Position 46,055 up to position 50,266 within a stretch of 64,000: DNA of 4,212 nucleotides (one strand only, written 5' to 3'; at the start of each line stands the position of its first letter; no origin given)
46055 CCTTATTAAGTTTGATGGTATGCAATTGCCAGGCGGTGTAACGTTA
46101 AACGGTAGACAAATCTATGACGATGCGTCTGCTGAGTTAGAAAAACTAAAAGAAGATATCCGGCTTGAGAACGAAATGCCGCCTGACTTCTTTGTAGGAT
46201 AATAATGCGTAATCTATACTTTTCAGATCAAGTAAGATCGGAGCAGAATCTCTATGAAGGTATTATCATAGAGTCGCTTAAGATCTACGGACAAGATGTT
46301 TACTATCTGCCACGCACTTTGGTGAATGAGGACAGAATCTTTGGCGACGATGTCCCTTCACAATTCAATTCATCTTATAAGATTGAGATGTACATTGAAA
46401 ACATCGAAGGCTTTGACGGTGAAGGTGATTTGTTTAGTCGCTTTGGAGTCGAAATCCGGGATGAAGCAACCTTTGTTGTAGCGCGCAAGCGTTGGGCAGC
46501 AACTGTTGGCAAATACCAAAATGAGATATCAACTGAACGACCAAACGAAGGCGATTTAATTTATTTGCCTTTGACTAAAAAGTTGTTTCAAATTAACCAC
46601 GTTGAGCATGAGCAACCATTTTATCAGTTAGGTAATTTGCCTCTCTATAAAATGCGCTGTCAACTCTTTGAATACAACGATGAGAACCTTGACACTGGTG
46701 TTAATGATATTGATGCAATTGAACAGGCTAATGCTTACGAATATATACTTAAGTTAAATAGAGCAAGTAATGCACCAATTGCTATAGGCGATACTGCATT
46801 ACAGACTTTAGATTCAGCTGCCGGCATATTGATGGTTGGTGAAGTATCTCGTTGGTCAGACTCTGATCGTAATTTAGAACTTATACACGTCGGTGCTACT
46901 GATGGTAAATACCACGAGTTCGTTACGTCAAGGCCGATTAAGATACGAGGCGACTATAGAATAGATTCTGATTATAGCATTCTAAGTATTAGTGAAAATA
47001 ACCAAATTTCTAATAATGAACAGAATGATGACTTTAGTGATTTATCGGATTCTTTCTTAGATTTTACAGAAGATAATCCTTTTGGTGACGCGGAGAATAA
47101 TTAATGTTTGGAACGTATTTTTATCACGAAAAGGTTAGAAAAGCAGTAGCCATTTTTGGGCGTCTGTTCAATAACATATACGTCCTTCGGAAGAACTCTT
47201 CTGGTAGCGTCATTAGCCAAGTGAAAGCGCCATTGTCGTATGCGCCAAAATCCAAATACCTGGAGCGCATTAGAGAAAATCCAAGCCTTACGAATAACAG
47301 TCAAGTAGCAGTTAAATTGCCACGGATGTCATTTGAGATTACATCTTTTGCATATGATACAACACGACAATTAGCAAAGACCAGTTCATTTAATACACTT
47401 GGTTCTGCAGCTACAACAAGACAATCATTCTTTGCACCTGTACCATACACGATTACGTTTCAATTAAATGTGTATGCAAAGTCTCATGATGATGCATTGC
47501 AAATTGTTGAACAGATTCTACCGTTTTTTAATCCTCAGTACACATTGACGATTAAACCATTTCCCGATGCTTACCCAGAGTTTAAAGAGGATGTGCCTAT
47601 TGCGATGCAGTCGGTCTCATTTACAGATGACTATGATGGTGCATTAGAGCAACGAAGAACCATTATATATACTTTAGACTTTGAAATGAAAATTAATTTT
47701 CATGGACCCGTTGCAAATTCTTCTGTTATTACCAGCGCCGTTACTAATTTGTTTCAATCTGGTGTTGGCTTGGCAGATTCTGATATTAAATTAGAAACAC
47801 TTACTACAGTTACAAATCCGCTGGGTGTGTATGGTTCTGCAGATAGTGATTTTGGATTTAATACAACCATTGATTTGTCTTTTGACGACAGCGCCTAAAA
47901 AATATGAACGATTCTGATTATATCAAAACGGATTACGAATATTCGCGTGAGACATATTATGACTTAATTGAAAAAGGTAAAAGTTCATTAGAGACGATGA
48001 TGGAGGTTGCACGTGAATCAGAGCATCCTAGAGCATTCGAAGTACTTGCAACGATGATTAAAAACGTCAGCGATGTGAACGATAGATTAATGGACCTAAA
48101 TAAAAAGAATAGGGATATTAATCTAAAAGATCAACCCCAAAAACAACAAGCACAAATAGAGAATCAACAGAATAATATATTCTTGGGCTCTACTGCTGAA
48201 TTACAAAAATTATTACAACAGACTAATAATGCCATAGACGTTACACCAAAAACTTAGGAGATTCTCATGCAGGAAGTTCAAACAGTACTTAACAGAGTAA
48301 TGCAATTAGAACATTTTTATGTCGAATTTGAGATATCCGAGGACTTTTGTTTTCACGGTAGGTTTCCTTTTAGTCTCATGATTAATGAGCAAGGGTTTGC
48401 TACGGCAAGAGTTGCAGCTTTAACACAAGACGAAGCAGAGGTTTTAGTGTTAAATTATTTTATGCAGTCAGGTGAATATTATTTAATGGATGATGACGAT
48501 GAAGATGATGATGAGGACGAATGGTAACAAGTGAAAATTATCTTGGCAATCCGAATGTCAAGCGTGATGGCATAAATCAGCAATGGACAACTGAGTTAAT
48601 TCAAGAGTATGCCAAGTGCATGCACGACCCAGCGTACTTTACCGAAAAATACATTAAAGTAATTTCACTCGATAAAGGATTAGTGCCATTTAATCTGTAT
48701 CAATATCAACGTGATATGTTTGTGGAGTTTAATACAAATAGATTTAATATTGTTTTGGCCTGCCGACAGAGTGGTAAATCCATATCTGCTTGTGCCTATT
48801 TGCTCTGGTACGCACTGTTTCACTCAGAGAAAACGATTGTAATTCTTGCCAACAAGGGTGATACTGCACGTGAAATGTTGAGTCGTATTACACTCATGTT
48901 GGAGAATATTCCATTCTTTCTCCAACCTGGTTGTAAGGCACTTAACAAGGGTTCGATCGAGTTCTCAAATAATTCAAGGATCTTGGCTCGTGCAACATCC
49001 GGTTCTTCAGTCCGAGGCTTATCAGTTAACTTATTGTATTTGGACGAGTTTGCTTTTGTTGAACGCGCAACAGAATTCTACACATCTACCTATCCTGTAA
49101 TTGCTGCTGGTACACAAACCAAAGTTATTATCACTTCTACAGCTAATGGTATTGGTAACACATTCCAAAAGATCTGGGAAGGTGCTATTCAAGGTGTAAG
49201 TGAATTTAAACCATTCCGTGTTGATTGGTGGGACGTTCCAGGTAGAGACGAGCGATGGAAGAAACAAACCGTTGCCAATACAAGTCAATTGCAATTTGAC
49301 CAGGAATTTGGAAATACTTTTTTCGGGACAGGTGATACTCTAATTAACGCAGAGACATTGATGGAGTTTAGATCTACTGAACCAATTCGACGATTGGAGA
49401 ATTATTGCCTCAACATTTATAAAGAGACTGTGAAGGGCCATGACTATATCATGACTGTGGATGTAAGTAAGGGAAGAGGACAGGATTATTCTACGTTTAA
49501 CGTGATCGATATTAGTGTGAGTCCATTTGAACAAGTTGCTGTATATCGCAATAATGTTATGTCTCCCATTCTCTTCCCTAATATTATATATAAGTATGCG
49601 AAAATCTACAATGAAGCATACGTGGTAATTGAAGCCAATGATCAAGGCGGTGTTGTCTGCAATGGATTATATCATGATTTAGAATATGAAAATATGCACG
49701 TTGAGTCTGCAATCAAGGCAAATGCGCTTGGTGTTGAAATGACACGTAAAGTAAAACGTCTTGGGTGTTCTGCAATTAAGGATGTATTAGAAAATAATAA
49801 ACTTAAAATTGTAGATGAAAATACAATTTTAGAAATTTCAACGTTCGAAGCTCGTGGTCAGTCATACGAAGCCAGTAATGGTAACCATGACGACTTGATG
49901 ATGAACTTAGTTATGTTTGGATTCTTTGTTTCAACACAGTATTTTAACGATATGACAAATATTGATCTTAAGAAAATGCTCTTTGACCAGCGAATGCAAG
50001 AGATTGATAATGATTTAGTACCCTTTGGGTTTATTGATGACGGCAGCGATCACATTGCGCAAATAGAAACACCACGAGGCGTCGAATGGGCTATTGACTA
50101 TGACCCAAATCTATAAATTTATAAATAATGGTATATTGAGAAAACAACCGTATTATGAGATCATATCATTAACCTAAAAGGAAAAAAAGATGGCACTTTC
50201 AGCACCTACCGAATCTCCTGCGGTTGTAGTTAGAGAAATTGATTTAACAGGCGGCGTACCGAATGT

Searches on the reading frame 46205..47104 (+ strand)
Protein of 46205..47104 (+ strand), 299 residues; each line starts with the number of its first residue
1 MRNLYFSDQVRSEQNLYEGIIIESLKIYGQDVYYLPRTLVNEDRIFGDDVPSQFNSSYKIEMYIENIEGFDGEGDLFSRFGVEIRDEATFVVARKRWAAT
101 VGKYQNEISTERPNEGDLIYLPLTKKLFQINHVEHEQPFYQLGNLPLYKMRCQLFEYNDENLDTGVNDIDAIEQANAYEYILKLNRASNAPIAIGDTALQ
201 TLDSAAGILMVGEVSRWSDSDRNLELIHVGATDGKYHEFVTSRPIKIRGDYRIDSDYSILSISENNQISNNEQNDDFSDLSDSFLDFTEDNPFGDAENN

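Call 11: search_protein_families(library=phrogs, proteins=[window:46205-47104:+], max_evalue=0.00001)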
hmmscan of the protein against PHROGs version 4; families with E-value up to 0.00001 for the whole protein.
window:46205-47104:+ (299 aa): 3 families
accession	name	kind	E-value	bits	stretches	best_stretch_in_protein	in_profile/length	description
phrog_460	-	connector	5.8e-84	283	2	5-202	19-218/385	head closure Hc2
phrog_679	-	connector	2.9e-60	205.1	1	3-186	15-191/251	head closure Hc2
phrog_27011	-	connector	6.7e-15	56.3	1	1-161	1-156/279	head closure Hc2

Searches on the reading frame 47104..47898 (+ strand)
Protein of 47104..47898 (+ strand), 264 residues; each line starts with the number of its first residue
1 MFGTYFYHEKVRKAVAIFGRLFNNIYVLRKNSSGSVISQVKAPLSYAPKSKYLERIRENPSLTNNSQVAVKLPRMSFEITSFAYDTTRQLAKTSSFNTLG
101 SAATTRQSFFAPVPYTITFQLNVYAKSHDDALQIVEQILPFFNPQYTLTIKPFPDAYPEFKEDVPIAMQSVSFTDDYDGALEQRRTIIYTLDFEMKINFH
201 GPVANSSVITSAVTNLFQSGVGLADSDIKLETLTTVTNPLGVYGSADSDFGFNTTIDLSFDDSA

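Call 11: search_protein_families(library=phrogs, proteins=[window:47104-47898:+], max_evalue=0.00001)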
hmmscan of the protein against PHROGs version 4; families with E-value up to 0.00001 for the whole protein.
window:47104-47898:+ (264 aa): 3 families
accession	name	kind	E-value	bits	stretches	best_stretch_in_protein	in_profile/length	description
phrog_227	-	tail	1.2e-73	248.9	1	1-219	1-217/278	tail sheath stabilizer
phrog_11196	-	tail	1.3e-11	45.3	1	4-151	4-160/441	tail sheath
phrog_22065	-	tail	4e-09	36.9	1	5-209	3-207/456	tail sheath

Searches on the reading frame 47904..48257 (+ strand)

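Call 11: search_protein_families(library=phrogs, proteins=[window:47904-48257:+], max_evalue=0.00001)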
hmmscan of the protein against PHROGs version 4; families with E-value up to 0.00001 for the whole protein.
window:47904-48257:+ (117 aa): 2 families
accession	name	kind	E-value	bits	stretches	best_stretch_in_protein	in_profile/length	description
phrog_445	-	head and packaging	1.7e-36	126.2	1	3-109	35-138/143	terminase small subunit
phrog_735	-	head and packaging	2.3e-19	70.8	1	6-107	45-151/164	terminase small subunit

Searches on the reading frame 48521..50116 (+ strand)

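Call 11: search_protein_families(library=phrogs, proteins=[window:48521-50116:+], max_evalue=0.00001)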
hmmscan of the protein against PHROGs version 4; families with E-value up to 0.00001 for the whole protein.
window:48521-50116:+ (531 aa): 11 families
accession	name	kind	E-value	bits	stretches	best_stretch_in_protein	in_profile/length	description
phrog_5989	-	head and packaging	3.2e-60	205.1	1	6-266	90-333/347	terminase large subunit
phrog_2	-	head and packaging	9.2e-53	181.1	1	34-510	251-624/807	terminase large subunit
phrog_36964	-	head and packaging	8.2e-50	170.7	2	89-348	437-710/890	terminase large subunit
phrog_7579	-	head and packaging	2.8e-16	60.5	1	72-260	16-189/239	terminase large subunit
phrog_24361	-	head and packaging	5.6e-16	59.8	1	350-482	11-151/162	terminase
phrog_38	-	head and packaging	2.8e-12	47.1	1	27-466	266-699/760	terminase large subunit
phrog_9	-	head and packaging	2.1e-10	41.1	1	42-216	186-368/812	terminase large subunit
phrog_675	-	head and packaging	3.7e-09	36.4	1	27-182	14-167/576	terminase large subunit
phrog_38407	-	unknown function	1.2e-08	35.3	1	275-464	149-342/370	-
phrog_28229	-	unknown function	9.9e-08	33.4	0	90-186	37-134/154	-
phrog_26724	-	unknown function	1.5e-07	32.2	1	51-213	27-188/192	-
